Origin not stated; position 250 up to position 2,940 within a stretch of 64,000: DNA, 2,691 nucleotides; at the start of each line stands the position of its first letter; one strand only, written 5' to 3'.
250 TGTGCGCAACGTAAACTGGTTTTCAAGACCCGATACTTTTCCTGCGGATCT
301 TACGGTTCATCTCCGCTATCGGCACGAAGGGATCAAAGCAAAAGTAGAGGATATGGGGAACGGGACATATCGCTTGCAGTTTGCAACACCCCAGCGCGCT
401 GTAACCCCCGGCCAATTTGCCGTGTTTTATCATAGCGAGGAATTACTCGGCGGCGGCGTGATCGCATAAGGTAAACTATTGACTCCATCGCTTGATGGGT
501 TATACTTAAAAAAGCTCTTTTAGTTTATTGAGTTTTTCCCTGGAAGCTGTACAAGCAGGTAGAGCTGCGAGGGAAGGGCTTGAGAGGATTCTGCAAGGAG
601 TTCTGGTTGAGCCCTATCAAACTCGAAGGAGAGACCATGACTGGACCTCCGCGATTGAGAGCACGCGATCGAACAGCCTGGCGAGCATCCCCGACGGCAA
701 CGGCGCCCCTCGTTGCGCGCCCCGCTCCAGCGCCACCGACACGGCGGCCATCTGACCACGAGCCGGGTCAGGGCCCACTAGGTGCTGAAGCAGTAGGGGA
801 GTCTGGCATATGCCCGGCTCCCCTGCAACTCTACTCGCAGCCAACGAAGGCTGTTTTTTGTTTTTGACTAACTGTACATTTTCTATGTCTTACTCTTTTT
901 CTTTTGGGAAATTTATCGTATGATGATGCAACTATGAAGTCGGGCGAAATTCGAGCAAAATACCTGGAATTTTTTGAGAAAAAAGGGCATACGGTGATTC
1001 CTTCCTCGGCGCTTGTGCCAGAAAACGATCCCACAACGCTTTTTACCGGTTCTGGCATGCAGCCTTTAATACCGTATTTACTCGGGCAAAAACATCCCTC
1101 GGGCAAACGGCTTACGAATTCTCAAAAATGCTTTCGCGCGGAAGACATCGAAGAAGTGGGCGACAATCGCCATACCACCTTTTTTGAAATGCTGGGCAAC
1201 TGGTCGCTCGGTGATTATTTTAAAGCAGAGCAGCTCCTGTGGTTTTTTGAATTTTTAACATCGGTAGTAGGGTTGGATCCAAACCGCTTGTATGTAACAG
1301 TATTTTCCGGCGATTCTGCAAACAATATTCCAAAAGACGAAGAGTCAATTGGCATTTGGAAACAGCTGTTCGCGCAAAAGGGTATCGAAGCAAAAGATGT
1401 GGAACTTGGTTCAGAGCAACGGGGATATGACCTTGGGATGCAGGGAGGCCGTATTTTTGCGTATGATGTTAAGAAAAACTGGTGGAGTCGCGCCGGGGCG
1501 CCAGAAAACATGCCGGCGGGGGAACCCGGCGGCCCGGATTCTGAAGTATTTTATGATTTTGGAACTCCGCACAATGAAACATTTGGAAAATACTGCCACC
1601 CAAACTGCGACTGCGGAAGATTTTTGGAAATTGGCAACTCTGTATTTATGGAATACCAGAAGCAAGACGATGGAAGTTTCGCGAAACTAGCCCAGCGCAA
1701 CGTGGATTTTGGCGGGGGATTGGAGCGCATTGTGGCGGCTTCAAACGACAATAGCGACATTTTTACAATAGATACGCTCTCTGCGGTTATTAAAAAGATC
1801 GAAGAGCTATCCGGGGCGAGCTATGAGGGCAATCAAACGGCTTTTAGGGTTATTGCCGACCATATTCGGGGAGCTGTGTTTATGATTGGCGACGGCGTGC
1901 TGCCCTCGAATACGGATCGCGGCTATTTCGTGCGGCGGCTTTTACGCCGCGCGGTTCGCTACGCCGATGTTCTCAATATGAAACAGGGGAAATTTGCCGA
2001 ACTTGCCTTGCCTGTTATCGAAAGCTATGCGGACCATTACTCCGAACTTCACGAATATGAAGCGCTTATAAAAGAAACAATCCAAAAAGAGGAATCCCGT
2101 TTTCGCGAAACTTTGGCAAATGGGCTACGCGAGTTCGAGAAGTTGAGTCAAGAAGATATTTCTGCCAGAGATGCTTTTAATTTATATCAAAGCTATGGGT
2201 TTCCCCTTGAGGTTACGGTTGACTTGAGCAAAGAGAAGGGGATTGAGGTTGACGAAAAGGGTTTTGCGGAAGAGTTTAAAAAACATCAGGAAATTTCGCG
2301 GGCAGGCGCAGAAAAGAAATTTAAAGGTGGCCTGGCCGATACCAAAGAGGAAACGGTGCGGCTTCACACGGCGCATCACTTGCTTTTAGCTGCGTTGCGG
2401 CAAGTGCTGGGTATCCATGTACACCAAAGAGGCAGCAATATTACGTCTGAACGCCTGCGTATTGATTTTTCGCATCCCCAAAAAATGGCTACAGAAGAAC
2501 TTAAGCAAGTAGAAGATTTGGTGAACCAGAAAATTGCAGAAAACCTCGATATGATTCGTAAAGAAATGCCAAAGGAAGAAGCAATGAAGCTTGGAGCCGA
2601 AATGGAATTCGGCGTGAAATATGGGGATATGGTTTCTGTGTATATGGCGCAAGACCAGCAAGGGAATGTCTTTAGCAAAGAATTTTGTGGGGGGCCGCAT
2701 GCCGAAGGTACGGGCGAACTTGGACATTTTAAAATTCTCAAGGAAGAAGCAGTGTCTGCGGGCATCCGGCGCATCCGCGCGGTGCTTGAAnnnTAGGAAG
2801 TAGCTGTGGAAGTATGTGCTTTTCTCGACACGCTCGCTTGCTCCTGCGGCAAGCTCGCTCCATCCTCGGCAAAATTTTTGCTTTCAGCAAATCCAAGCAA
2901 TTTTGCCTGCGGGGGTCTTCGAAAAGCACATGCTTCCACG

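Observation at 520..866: About 300-nt GC-rich structured RNA upstream of alaS whose closing helix competes with the terminator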

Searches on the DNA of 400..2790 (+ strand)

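Call 4: search_rna_families(source=window, start=400, end=1000, threshold=evalue, max_evalue=10, show_alignments=4)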
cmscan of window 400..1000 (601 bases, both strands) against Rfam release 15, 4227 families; matches with E-value up to 10: 3.
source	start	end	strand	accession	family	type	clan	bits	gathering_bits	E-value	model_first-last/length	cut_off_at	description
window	516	598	+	RF00884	MIR815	Gene; miRNA;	-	17.6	63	1.6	1-81/81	no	MIR815 microRNA precursor family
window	779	824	-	RF02603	BASRCII26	Gene; sRNA;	-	11.3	218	3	1-190/190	no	Brucella sRNA CII26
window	782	849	-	RF02160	PART1_2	Gene; lncRNA;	-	8.6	55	7.4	189-249/249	no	Prostate androgen-regulated transcript 1 conserved region 2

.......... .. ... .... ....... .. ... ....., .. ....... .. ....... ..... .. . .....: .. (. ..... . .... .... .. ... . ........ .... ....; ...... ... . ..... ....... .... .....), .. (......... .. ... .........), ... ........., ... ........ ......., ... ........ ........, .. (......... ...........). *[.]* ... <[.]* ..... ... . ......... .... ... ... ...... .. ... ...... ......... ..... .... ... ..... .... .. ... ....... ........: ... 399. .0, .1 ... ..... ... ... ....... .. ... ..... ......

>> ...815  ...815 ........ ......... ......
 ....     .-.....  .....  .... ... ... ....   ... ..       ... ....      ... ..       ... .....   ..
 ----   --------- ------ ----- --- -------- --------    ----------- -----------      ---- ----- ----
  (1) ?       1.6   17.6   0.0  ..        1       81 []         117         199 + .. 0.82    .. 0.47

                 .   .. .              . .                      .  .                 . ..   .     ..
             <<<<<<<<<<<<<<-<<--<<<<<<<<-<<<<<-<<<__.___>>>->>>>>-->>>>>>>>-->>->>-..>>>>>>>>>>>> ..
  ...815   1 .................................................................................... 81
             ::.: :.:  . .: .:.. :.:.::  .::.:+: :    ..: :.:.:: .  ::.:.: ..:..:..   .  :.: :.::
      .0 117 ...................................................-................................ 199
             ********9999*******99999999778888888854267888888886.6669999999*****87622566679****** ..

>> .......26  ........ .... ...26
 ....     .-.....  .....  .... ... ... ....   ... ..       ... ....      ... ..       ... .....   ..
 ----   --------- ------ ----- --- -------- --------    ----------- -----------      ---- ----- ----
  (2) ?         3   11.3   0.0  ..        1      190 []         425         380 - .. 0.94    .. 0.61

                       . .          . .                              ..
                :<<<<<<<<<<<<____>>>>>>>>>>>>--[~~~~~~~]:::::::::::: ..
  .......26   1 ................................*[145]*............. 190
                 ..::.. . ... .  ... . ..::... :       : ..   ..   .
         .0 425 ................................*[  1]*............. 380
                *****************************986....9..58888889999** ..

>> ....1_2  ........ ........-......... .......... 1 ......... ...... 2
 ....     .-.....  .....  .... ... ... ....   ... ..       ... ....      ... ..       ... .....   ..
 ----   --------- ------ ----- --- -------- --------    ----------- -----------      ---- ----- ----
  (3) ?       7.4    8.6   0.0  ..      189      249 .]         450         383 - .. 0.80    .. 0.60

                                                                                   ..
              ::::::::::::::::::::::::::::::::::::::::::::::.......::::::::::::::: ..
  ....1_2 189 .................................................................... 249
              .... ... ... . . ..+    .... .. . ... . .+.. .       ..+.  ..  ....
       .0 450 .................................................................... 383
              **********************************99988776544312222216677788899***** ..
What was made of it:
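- On 6S RNA (RF00013): No hit at E<=10 (call 4).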

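Call 19: search_dna_similar(query=window:510-870:+, collection=plasmids, mode=distant, max_evalue=0.01)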
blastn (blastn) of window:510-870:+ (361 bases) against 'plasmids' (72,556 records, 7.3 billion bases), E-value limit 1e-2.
No match.

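Call 20: search_dna_similar(query=window:510-870:+, collection=phages, mode=distant, max_evalue=0.01)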
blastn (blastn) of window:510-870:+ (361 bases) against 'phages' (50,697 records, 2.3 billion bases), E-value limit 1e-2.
No match.
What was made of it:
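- Tried and rejected: Plasmid and phage blastn found no match (calls 19, 20).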

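Call 56: search_rna_families(source=L161, start=900, end=1460, threshold=evalue, max_evalue=10)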
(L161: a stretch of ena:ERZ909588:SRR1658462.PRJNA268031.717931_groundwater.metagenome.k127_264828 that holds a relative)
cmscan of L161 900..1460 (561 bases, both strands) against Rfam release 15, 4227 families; matches with E-value up to 10: 1.
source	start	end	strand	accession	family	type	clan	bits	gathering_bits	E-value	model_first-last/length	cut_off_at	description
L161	1026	1107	+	RF00884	MIR815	Gene; miRNA;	-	16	63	4.1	1-81/81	no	MIR815 microRNA precursor family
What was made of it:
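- On SRP RNA (RF00169, RF01854): No hit at E<=10 (calls 4, 56).
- There is no T-box or other riboswitch hit at E<=10 (calls 4, 56). No hit to any of these families at E<=10 with relaxed filters, in either copy (calls 4, 56).
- Tried and rejected: Relaxed searches on both copies gave only junk at E>1 (calls 4, 56).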

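Call 64: build_rna_model(alignment_id=A3, structure=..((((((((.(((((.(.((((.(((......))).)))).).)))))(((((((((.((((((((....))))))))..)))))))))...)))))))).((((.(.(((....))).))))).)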
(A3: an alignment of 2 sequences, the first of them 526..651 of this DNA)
Model R1 built from alignment A3 (2 sequences, 126 columns); structure: as given.
model positions 126; base pairs 46; branch points 2; effective number of sequences 0.55; information 0.591 bits per position. Calibrated on 0.2 Mb of random sequence (short: E-values are rough).
structure used (alignment columns):
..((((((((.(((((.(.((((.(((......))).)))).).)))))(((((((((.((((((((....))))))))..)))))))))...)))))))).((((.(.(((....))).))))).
